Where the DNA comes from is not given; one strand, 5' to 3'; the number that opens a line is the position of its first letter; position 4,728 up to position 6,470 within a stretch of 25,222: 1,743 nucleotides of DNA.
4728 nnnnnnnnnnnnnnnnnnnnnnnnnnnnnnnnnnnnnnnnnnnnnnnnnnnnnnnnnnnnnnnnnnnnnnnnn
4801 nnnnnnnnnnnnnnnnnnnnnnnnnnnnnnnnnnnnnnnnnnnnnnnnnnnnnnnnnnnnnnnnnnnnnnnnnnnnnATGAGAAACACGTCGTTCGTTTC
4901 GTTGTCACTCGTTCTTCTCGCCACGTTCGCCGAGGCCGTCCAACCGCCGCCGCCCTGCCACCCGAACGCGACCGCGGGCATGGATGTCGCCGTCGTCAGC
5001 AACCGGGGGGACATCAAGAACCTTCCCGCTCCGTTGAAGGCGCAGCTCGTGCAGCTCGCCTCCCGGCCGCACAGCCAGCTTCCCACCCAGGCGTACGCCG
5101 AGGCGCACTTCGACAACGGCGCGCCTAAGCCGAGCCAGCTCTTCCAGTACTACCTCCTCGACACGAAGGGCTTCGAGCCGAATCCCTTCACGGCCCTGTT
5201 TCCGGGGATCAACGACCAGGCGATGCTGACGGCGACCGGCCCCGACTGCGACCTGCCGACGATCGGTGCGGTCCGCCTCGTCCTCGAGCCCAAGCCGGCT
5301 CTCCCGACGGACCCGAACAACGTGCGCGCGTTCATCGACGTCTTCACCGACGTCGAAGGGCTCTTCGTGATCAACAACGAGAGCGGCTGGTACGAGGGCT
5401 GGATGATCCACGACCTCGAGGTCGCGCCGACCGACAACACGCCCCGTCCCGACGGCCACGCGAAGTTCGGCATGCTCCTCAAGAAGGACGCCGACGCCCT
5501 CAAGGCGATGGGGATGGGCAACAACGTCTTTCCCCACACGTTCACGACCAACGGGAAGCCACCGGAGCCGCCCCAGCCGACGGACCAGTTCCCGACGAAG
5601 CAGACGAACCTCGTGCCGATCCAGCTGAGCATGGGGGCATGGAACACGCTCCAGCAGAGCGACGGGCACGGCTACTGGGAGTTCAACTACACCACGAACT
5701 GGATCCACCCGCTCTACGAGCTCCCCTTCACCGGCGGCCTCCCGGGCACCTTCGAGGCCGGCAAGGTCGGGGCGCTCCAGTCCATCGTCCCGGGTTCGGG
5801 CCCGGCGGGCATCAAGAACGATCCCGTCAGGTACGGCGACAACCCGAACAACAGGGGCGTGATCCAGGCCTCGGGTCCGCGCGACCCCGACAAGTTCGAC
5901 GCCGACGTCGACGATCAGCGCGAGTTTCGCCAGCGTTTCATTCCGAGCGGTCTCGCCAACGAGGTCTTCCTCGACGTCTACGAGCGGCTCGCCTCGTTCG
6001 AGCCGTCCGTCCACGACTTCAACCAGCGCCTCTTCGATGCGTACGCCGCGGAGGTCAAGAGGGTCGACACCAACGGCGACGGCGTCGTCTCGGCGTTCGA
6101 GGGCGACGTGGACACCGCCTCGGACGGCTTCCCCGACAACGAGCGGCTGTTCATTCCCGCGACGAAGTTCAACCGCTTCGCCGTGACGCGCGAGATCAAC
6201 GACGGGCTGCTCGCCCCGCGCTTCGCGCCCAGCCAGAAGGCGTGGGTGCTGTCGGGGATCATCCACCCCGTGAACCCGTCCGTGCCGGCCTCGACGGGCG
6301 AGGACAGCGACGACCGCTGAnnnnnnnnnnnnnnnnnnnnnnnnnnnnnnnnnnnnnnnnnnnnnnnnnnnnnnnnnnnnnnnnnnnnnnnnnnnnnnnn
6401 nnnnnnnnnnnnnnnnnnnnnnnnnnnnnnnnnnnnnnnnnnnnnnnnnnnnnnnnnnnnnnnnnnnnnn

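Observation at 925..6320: Candidate undescribed stress system: twin ECF16 sigmas + NrsF + novel secreted EF-hand protein + 10-Cys microprotein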

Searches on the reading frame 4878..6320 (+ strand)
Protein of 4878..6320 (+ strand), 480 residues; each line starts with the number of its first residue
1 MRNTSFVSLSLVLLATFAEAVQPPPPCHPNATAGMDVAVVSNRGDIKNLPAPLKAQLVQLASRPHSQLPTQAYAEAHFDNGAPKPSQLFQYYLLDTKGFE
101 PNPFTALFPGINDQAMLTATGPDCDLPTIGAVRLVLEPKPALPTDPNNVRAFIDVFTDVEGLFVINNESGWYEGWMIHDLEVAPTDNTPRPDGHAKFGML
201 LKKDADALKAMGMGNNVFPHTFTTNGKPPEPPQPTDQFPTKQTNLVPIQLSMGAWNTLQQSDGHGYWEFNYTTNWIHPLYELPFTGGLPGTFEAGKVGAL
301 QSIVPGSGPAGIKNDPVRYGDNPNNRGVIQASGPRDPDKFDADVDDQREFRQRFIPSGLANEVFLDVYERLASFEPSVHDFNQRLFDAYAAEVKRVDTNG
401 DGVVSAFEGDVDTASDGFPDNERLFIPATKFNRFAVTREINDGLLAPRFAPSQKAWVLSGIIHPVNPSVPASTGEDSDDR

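Call 3: search_protein_families(library=pfam, proteins=[window:4878-6320:+], max_evalue=0.01)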
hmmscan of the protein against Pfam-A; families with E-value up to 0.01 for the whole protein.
window:4878-6320:+ (480 aa): 0 families

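Call 7: find_homologous_proteins(query=window:4878-6320:+)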
Query window:4878-6320:+ (480 aa): 3385 proteins with E <= 0.001 among 8000 candidates; the best 120 are listed.
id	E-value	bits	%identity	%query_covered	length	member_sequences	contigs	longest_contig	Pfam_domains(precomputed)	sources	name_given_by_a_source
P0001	0.0e+0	1117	100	100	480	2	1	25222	-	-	-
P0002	1.2e-280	950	85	96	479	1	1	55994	-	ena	-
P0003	2.2e-274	929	85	95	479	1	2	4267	-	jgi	jgi:hypothetical protein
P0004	2.6e-261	886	81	99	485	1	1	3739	-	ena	-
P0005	5.2e-261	885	81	98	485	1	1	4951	-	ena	-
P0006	7.6e-261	884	80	98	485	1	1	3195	-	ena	-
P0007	9.1e-261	884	80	99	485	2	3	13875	-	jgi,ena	-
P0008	9.9e-261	884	80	99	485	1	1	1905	-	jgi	-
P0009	1.2e-260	884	79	99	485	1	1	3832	-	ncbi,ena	-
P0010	1.2e-260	884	80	98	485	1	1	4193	-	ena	-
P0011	1.4e-260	883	80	99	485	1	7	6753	-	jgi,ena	-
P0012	1.6e-260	883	80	98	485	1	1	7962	-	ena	-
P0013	3.2e-260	882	80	99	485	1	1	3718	-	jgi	-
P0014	5.9e-260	881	80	98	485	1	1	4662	-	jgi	-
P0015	6.3e-260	881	80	98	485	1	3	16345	-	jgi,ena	-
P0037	2.6e-255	866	79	99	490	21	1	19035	-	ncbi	-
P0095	2.1e-247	840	78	96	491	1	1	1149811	-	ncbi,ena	-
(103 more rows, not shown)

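Call 8: search_protein_families(library=ncbifam, proteins=[window:4878-6320:+], max_evalue=0.01)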
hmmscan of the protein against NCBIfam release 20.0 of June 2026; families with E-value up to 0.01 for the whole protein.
window:4878-6320:+ (480 aa): 0 families

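Call 9: search_solved_structures(query=window:4878-6320:+, max_evalue=1)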
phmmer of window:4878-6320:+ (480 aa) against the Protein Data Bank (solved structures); distinct sequences matched with E-value up to 1: 1.
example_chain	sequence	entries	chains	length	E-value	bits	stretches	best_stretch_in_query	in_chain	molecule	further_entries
7ecr_A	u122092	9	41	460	0.93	11.4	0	411-470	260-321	Glutamate dehydrogenase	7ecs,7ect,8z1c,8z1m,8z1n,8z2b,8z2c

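Call 10: find_encoding_contigs(protein=P0095, flank=10000, max_places=3)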
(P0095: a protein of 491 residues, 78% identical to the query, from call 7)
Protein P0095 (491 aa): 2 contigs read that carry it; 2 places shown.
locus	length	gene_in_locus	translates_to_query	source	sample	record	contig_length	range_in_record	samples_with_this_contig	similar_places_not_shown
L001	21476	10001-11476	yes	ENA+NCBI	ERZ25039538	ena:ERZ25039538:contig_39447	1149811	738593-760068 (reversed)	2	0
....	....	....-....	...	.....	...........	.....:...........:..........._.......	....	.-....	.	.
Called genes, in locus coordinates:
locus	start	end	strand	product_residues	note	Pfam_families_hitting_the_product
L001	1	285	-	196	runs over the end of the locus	PF10646:Germane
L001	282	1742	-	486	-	PF01520:Amidase_3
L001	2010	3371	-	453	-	PF06245:DUF1015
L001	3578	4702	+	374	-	PF00092:VWA, PF13519:VWA_2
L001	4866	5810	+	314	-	PF05762:VWA_CoxE (weak), PF00092:VWA, PF13519:VWA_2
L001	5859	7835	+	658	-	PF02518:HATPase_c, PF13589:HATPase_c_3, PF01119:DNA_mis_repair, PF08676:MutL_C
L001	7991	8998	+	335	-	PF24741:AlkZ-rel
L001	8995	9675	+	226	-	PF00485:PRK (faint), PF13189:Cytidylate_kin2, PF13671:AAA_33 (weak), PF02224:Cytidylate_kin, PF13207:AAA_17 (weak), PF13238:AAA_18 (weak)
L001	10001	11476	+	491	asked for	-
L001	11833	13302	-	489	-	PF18917:LiaI-LiaF-like_TM1, PF22570:LiaF-TM, PF13349:DUF4097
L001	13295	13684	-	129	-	PF18917:LiaI-LiaF-like_TM1, PF22570:LiaF-TM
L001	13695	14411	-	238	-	PF00643:zf-B_box (weak), PF18917:LiaI-LiaF-like_TM1, PF22570:LiaF-TM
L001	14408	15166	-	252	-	PF13490:zf-HC2 (weak)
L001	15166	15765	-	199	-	PF07638:Sigma70_ECF (faint), PF12645:HTH_16 (faint), PF04542:Sigma70_r2, PF08281:Sigma70_r4_2, PF04545:Sigma70_r4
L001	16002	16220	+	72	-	-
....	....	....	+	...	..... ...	-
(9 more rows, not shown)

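Call 11: find_related_loci(query=window:4878-6320:+, collection=genome_contigs, flank=6000)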
Query window:4878-6320:+ (480 aa) in genome_contigs; peptide patterns used: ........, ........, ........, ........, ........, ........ (x = any residue, [..] = any of these).
252 stretches matched a pattern; 207 encode a relative of the query (tblastn E <= 1e-3); the best 80 are kept; 80 distinct loci.
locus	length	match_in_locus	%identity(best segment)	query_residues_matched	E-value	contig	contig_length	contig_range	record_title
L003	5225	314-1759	76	1-480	0e+0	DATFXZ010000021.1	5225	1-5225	MAG TPA_asm: Terriglobia bacterium isolate SMAG_U9530 k141_25603, whole genome shotgun sequence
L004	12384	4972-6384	75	12-480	0e+0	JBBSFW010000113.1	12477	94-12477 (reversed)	MAG: Terriglobales bacterium isolate LS2_sbin.17 LS2_sbin.17_K_470268_L_12477_cov_12.0005, whole genome shotgun sequence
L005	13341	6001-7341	79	36-480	0e+0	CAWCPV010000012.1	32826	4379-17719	MAG: uncultured Gammaproteobacteria bacterium isolate MFD04944.bin.2.154 genome assembly, contig: contig_59395, whole ge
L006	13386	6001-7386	78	20-480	0e+0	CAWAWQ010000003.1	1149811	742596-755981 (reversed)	MAG: uncultured Acidobacteriaceae bacterium isolate MFD05502.bin.1.151 genome assembly, contig: contig_39447, whole geno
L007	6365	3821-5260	76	6-480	0e+0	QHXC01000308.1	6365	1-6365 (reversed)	MAG: Acidobacteria bacterium isolate gp5 AA64 14_0929_02_30cm_scaffold_13851_curated, whole genome shotgun sequence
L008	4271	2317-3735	75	7-480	0e+0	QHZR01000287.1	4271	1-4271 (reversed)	MAG: Acidobacteria bacterium isolate gp1 AA150 14_1009_16_40cm_scaffold_70573_curated, whole genome shotgun sequence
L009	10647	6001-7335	80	36-479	0e+0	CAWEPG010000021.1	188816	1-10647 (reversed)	MAG: uncultured Acidimicrobiia bacterium isolate MFD02159.bin.1.95 genome assembly, contig: contig_77096, whole genome s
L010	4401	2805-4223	75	7-480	0e+0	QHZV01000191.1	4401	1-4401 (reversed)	MAG: Acidobacteria bacterium isolate gp1 AA146 14_0903_13_20cm_scaffold_15065_curated, whole genome shotgun sequence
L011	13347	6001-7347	78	33-480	0e+0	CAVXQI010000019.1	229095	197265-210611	MAG: uncultured Acidobacteriaceae bacterium isolate MFD01872.bin.2.84 genome assembly, contig: contig_52576, whole genom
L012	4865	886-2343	72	7-480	0e+0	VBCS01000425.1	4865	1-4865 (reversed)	MAG: Betaproteobacteria bacterium isolate BP_23 14_0903_13_30cm_scaffold_6714300, whole genome shotgun sequence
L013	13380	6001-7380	75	14-480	0e+0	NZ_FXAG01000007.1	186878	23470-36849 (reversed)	Pseudogulbenkiania subflava DSM 22618, whole genome shotgun sequence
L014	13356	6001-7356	78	36-480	0e+0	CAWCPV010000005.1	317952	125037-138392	MAG: uncultured Gammaproteobacteria bacterium isolate MFD04944.bin.2.154 genome assembly, contig: contig_24051, whole ge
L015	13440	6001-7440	76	1-480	0e+0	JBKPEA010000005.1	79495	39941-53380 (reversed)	MAG: Thermodesulfobacteriota bacterium isolate GB_EKS_MAG_00010 GB_EKS_000000478155, whole genome shotgun sequence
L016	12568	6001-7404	73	7-480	0e+0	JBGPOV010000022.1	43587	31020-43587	MAG: Gammaproteobacteria bacterium isolate OBJ2_061818_050_3 k141_1216652_length_43587_cov_19.3432, whole genome shotgun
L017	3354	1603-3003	75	4-480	0e+0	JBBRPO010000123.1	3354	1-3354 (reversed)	MAG: Caulobacterales bacterium isolate La1_metabat2.447 LA1C_B2.447_k141_2624246L_3354_cov_25.6601, whole genome shotgun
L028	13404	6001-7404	70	5-480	0e+0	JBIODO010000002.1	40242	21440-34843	MAG: Burkholderiales bacterium isolate GcL4-2 k141_316093_length_40242_cov_15.7006, whole genome shotgun sequence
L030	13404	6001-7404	70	5-480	0e+0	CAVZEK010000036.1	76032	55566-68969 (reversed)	MAG: uncultured beta proteobacterium isolate MFD05942.bin.2.95 genome assembly, contig: contig_46130, whole genome shotg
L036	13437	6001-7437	69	2-480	0e+0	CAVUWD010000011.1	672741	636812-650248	MAG: uncultured delta proteobacterium isolate MFD05674.bin.2.46 genome assembly, contig: contig_36936, whole genome shot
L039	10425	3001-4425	69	4-480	0e+0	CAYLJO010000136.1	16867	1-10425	MAG TPA_asm: uncultured Blastocatellaceae bacterium isolate SRP272529_co1_149 genome assembly, contig: NODE_5777_length_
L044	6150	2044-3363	71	33-480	0e+0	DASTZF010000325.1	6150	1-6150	MAG TPA_asm: Burkholderiaceae bacterium isolate SMAG_U2461 k141_1551869, whole genome shotgun sequence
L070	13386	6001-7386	70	11-480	0e+0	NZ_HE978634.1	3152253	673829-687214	Noviherbaspirillum massiliense JC206, whole genome shotgun sequence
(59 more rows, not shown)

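Call 16: find_encoding_contigs(protein=P0002, flank=10000, max_places=3)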
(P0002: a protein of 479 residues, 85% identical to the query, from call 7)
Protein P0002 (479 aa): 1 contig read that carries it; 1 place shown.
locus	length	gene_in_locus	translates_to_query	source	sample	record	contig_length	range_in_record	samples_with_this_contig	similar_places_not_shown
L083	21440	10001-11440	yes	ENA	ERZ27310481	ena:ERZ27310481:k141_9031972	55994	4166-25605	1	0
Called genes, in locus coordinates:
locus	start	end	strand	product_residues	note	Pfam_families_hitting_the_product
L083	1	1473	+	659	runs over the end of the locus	PF00112:Peptidase_C1 (weak)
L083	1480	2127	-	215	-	-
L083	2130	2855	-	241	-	PF19583:ODP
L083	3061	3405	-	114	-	-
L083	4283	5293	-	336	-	PF00296:Bac_luciferase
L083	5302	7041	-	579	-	PF00890:FAD_binding_2 (weak), PF01266:DAO (weak), PF07992:Pyr_redox_2 (faint), PF13450:NAD_binding_8, PF00732:GMC_oxred_N, PF05199:GMC_oxred_C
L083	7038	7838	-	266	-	PF13618:Gluconate_2-dh3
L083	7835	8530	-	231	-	PF06532:NrsF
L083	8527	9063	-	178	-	PF04542:Sigma70_r2, PF08281:Sigma70_r4_2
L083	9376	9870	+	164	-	PF04542:Sigma70_r2, PF08281:Sigma70_r4_2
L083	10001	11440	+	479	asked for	-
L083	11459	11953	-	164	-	PF06094:GGACT, PF13772:AIG2_2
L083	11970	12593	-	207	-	PF02798:GST_N, PF13417:GST_N_3, PF13409:GST_N_2, PF00043:GST_C (weak), PF13410:GST_C_2 (weak)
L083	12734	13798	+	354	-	PF01048:PNP_UDP_1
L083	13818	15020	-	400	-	PF07075:NamZ_N, PF20732:NamZ_C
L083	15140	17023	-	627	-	PF13583:Reprolysin_4, PF13688:Reprolysin_5, PF13574:Reprolysin_2, PF13582:Reprolysin_3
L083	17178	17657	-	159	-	PF04075:F420H2_quin_red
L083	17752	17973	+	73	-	-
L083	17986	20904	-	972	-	PF01839:FG-GAP (faint), PF13517:FG-GAP_3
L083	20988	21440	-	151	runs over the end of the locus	-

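Call 17: find_encoding_contigs(protein=P0003, flank=10000, max_places=3)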
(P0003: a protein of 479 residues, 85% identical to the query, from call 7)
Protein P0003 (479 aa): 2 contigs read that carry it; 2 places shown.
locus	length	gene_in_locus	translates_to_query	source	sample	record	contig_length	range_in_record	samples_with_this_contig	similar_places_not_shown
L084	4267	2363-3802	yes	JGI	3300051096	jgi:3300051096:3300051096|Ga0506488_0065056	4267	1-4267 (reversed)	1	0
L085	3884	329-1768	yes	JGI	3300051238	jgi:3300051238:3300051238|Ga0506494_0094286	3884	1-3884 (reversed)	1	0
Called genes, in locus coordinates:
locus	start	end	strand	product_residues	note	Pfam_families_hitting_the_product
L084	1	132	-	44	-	?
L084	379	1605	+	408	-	-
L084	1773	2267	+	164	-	PF04542:Sigma70_r2, PF08281:Sigma70_r4_2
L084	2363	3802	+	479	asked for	-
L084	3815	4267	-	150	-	?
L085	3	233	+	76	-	?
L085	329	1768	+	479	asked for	-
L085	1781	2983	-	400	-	PF07075:NamZ_N, PF20732:NamZ_C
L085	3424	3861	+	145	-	-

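Call 18: find_encoding_contigs(protein=window:4878-6320:+, flank=10000, max_places=3)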
Protein window:4878-6320:+ (480 aa): no gene with exactly this product is on record in the collection.

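Call 29: search_protein_representatives(protein=window:4878-6320:+)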
Query: 480 residues. Proteins with E-value up to 0.001 (for the whole library): 683; up to 1e-10: 475; up to 1e-30: 152. The best 150 are listed.
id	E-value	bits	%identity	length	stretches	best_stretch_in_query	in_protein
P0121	6.3e-239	810.2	78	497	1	11-480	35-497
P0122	1.0e-128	446.7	65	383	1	12-362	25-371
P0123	1.6e-115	403.2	73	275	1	42-297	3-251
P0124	2.3e-101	356.5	57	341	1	132-480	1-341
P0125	6.9e-99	348.3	48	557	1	20-475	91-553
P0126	1.1e-98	347.6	68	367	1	82-317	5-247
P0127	2.1e-92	326.9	68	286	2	21-151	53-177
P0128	2.2e-92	326.9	53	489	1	86-472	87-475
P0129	2.4e-92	326.8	84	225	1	252-423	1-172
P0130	8.0e-92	325.0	62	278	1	10-267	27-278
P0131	2.3e-91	323.5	61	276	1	211-480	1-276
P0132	4.3e-91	322.6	74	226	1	8-204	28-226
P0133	2.0e-89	317.2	58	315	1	37-292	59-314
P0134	1.2e-87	311.3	61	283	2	282-480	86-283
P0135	4.7e-85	302.7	60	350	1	21-284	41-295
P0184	4.7e-47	177.4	41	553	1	112-474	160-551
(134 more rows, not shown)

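Call 42: search_protein_families(library=pfam, proteins=[L028:8194-9978:+, L028:9980-10672:+, L036:5152-5745:+, L036:3641-4411:-, L039:2238-2612:+, L039:5236-6018:+, L044:4494-5999:+, L070:4531-4851:-, L036:7608-8753:+, L084:379-1605:+], max_evalue=0.01)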
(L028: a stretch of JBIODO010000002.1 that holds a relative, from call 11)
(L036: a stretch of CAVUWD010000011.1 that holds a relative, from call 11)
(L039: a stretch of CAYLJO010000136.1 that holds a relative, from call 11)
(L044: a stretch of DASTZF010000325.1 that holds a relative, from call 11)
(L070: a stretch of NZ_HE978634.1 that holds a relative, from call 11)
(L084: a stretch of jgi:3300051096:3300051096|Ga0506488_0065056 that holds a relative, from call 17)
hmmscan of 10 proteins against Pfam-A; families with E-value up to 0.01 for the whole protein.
L028:8194-9978:+ (594 aa): 1 family
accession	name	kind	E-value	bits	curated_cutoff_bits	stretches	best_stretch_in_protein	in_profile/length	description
PF00082.27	Peptidase_S8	-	7e-26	91.6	21.8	1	339-546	1-258/288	Subtilase family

L028:9980-10672:+ (230 aa): 1 family
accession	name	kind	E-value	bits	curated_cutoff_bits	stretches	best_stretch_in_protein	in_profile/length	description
PF09694.16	Gcw_chp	-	7.7e-08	33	24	1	28-166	13-165/230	Bacterial protein of unknown function (Gcw_chp)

L036:5152-5745:+ (197 aa): 0 families

L036:3641-4411:- (256 aa): 0 families

L039:2238-2612:+ (124 aa): 5 families
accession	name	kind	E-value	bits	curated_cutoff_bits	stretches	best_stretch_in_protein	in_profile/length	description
PF13442.11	Cytochrome_CBB3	-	6.6e-16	58.8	27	1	47-119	8-68/68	Cytochrome C oxidase, cbb3-type, subunit III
PF00034.26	Cytochrom_C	-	6.1e-06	27.9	21.3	1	48-123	7-90/90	Cytochrome c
PF22113.1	Mtrc-MtrF_II-IV_dom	-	6.5e-05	23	30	1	25-72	55-104/176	Outer membrane cytochrome MtrC/MtrF-like, domains II/IV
PF14495.11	Cytochrom_C550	-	0.0069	16.5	27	0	36-65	20-49/136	Cytochrome c-550 domain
PF05405.19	Mt_ATP-synt_B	-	0.0072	16.4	21.7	0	59-112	43-96/163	Mitochondrial ATP synthase B chain precursor (ATP-synt_B)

L039:5236-6018:+ (260 aa): 1 family
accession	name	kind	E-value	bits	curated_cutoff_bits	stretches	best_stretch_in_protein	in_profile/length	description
PF13490.11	zf-HC2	-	2.1e-06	28.2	22.2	1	3-36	1-34/35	Putative zinc-finger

L044:4494-5999:+ (501 aa): 1 family
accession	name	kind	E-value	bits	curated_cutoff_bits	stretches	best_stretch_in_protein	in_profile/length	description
PF00082.27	Peptidase_S8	-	1.6e-23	83.9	21.8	1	246-449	1-255/288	Subtilase family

L070:4531-4851:- (106 aa): 0 families

L036:7608-8753:+ (381 aa): 0 families

L084:379-1605:+ (408 aa): 0 families

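Call 43: predict_structure(alignment_id=A3)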
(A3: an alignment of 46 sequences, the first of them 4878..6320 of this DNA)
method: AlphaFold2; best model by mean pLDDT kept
length: 480 residues; sequences in the alignment: 46
mean_pLDDT: 35.2   pTM: 0.23
mean pLDDT of the five models: 35.2, 33.9, 33.2, 32.8, 32.6
residues with pLDDT >= 90: 0; 70-90: 13; 50-70: 80; < 50: 387
segments of 3 or more residues with pLDDT < 50: 1-3, 16-30, 63-78, 81-183, 211-224, 237-241, 245-389, 402-426, 430-480
pLDDT, mean of each block of 10 residues (from residue 1): 53 48 37 65 67 62 33 32 28 23 25 24 25 25 28 27 28 25 61 52 56 41 54 49 40 25 24 21 23 26 25 27 23 24 25 20 22 37 42 62 40 32 47 28 22 23 32 31
secondary structure, 60 per line:
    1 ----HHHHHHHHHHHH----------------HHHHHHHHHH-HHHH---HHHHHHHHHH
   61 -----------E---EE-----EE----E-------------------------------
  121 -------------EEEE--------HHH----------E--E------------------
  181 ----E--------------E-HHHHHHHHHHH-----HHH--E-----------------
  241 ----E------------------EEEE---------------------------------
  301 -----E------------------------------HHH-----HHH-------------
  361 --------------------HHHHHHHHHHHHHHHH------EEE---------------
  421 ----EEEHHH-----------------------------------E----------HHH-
elements in order: H5-16 H33-42 H44-47 H51-60 E134-137 H202-212 E264-267 H381-396 E403-405 E425-427

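Call 45: find_encoding_contigs(protein=P0015, flank=6000, max_places=2)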
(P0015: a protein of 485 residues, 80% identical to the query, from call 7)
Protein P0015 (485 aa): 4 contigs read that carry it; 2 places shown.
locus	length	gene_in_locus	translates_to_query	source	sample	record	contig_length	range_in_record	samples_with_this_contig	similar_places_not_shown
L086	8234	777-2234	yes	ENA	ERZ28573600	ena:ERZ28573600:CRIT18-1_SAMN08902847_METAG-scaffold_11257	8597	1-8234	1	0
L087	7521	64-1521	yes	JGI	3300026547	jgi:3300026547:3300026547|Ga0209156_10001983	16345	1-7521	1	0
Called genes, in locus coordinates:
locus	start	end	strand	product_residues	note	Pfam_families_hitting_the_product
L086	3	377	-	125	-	?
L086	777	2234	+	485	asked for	-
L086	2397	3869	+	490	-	-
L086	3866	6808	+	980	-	PF01804:Penicil_amidase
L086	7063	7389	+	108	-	-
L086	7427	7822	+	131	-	PF04519:Bactofilin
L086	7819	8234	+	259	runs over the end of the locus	?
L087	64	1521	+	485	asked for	-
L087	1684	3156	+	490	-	-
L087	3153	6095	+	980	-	PF01804:Penicil_amidase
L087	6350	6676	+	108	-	-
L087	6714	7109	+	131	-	PF04519:Bactofilin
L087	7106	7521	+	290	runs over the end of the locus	PF01551:Peptidase_M23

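Call 46: find_encoding_contigs(protein=P0037, flank=6000, max_places=2)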
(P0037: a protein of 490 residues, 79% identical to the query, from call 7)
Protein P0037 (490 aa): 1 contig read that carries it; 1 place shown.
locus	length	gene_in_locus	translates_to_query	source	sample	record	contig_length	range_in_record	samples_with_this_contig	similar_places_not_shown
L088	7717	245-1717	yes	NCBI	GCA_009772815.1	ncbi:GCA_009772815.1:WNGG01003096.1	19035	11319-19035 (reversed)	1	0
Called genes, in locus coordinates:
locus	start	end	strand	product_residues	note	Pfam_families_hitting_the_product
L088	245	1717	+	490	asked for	-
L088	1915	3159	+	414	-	PF01566:Nramp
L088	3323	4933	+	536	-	PF13088:BNR_2 (faint)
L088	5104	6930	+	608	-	-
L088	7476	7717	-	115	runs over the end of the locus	PF13560:HTH_31 (faint), PF01381:HTH_3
